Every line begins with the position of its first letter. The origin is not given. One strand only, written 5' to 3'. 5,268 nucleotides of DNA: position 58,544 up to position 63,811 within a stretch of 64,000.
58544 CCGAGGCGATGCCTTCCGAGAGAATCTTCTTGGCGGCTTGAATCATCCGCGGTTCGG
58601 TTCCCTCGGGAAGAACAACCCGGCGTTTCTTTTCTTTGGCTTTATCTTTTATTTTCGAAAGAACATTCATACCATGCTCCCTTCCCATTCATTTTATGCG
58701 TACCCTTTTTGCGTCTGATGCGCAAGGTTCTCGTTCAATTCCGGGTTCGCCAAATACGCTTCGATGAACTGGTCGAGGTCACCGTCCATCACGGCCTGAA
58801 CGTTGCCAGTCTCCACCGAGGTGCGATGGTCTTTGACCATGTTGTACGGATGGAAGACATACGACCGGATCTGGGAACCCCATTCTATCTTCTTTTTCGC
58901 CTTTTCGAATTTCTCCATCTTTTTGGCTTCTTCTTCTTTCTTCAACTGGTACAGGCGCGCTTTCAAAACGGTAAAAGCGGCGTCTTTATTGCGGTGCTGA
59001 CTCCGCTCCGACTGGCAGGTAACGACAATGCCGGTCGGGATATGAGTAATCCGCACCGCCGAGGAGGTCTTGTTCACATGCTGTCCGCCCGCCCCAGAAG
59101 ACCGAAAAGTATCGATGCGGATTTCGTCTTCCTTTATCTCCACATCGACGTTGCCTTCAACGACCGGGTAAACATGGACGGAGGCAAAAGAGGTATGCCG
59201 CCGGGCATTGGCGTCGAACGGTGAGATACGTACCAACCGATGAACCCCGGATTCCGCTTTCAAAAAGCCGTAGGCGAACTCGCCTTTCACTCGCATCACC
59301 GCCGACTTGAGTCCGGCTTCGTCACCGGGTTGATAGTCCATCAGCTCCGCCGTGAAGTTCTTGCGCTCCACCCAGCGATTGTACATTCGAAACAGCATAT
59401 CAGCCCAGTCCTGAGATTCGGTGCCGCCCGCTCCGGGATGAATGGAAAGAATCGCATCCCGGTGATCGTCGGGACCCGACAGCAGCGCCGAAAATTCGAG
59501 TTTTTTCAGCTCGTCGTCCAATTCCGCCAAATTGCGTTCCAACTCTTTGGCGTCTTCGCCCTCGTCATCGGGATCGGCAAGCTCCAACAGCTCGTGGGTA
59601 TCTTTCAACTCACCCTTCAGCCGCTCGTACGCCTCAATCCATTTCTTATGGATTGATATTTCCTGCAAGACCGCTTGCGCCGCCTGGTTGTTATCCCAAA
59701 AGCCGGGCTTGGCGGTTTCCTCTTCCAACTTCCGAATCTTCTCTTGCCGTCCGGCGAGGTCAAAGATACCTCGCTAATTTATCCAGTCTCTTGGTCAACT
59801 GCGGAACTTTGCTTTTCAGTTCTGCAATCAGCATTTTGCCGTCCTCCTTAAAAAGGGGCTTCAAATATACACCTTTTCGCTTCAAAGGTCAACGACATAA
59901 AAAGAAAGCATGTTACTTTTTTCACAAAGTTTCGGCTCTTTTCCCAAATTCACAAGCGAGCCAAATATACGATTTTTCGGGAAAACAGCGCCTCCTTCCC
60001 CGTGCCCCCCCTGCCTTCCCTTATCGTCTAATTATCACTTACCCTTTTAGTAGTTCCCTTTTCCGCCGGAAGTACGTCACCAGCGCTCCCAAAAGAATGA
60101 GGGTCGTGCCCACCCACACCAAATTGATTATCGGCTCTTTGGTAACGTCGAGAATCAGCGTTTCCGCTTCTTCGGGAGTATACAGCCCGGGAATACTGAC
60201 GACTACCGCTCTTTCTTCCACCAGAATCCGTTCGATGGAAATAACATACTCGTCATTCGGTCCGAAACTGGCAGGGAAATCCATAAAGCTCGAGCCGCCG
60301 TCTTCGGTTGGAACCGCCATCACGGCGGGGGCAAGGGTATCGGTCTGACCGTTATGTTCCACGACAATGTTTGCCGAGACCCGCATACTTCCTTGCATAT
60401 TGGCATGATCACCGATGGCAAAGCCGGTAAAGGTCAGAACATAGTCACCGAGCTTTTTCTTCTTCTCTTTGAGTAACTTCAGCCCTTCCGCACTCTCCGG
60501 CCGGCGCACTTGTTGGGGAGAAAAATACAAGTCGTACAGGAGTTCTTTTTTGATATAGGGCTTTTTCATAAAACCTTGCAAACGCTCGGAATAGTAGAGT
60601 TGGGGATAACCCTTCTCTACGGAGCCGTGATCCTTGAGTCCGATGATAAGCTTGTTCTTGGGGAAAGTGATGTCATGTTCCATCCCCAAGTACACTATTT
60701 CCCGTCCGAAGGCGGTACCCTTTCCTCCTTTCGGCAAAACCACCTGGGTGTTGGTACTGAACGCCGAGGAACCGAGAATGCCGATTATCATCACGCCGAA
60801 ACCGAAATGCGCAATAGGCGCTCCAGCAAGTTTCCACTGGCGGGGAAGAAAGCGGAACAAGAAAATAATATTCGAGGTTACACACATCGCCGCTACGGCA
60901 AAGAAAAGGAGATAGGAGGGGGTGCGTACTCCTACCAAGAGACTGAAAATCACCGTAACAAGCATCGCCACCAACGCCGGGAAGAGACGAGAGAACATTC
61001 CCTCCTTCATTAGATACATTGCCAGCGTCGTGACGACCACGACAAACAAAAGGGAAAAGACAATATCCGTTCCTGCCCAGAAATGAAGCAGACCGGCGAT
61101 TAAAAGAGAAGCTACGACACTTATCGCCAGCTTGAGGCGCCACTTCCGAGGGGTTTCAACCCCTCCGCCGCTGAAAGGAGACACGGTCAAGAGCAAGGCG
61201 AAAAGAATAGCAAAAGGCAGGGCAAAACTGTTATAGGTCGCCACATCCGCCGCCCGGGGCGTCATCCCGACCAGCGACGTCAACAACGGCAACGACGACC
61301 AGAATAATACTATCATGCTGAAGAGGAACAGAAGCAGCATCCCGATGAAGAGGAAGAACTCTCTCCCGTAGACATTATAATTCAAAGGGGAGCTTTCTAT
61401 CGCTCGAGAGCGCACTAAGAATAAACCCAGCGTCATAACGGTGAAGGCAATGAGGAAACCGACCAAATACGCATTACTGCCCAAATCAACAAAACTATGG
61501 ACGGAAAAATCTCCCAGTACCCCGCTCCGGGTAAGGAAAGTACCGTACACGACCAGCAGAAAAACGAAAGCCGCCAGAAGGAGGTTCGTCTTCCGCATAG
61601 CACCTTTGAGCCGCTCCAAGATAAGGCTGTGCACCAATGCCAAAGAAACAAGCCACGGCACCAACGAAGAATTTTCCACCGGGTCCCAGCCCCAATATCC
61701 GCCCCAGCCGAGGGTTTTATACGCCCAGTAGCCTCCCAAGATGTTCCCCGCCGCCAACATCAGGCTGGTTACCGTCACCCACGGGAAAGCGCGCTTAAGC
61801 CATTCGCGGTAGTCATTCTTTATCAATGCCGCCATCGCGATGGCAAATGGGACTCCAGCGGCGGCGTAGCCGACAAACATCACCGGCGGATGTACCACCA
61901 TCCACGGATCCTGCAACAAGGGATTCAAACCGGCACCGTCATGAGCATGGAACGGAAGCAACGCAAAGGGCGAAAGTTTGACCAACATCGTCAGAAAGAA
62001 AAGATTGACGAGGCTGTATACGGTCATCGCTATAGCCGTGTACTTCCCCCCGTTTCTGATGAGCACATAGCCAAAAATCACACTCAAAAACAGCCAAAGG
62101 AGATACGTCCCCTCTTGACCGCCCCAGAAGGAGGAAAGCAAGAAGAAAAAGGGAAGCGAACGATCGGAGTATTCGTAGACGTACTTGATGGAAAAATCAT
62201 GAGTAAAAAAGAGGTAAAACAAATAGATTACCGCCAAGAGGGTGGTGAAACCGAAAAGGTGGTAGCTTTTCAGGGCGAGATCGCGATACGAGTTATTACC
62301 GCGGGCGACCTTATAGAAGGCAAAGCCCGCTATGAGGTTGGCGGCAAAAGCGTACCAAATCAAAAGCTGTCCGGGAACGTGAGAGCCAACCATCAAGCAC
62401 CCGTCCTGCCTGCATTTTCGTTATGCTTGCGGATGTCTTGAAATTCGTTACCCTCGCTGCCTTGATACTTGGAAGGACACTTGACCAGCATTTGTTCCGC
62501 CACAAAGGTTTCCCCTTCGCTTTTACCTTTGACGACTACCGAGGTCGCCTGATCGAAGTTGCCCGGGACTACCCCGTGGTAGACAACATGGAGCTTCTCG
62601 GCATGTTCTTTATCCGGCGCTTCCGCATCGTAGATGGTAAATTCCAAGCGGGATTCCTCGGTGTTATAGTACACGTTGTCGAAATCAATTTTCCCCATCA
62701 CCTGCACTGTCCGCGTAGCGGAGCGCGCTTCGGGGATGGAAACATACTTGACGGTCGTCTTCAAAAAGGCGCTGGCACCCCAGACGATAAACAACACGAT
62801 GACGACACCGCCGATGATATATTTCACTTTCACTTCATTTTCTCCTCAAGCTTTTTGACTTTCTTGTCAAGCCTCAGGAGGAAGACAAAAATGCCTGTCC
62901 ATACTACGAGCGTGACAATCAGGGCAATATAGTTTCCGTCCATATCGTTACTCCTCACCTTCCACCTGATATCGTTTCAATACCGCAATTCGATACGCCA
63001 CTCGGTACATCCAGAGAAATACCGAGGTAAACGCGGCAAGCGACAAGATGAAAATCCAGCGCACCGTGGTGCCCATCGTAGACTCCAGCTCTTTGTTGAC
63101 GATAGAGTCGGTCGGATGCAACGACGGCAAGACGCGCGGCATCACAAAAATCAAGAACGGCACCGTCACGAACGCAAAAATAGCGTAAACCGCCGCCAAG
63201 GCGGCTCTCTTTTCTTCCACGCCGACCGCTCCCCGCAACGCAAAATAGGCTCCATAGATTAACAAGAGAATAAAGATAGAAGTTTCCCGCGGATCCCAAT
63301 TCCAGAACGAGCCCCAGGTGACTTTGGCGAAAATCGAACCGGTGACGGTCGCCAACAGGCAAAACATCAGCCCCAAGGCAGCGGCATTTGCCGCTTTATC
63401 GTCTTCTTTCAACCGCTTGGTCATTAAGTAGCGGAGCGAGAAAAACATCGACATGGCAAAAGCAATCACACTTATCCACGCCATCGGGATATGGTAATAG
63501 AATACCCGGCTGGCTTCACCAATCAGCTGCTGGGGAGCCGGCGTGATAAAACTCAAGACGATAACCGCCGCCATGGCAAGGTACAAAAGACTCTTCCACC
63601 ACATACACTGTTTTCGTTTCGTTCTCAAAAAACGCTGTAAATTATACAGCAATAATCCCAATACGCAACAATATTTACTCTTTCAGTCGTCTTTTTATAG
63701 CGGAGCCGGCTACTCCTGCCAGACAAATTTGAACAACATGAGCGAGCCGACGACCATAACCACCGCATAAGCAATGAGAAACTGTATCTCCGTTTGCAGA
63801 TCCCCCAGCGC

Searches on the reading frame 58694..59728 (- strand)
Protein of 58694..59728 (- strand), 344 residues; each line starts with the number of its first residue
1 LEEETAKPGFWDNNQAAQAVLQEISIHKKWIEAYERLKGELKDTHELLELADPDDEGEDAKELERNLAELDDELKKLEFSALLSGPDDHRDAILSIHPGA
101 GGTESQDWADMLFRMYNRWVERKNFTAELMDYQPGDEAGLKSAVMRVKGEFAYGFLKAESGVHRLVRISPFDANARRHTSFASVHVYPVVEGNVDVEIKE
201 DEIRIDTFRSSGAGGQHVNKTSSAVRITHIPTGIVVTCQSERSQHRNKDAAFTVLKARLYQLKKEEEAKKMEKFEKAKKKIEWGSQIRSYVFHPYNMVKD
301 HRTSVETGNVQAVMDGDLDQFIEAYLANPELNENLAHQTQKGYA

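Call 59: search_protein_families(library=pfam, proteins=[window:58694-59728:-], max_evalue=0.00001)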
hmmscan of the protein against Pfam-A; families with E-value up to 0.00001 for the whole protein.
window:58694-59728:- (344 aa): 2 families
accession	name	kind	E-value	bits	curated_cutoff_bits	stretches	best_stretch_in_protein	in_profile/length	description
PF03462.23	PCRF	-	3.7e-58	197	24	1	2-184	9-194/194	PCRF domain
PF00472.26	RF-1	-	8.9e-47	158.3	35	1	193-302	2-116/116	RF-1 domain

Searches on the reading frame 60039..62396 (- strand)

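Call 59: search_protein_families(library=pfam, proteins=[window:60039-62396:-], max_evalue=0.00001)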
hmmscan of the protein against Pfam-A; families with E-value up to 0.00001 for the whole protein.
window:60039-62396:- (785 aa): 2 families
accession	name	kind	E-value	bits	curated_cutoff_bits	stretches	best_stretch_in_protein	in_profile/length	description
PF01578.25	Cytochrom_C_asm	-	6.5e-33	114.6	29.9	1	91-291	1-206/212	Cytochrome C assembly protein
PF16327.10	CcmF_C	-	1e-12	48.4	28.7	1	313-571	2-224/323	Cytochrome c-type biogenesis protein CcmF C-terminal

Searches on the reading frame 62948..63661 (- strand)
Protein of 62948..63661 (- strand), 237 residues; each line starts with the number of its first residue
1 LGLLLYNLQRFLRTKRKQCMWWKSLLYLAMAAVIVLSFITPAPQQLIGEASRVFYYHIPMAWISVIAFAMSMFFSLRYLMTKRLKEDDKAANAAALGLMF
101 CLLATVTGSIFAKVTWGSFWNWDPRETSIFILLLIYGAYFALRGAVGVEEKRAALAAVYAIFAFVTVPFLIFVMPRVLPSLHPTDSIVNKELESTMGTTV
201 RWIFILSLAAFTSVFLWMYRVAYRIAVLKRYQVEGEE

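Call 59: search_protein_families(library=pfam, proteins=[window:62948-63661:-], max_evalue=0.00001)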
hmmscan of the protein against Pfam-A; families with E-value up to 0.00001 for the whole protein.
window:62948-63661:- (237 aa): 1 family
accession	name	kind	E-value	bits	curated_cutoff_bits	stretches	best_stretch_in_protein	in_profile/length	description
PF01578.25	Cytochrom_C_asm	-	1.9e-27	96.7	29.9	1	16-174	34-204/212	Cytochrome C assembly protein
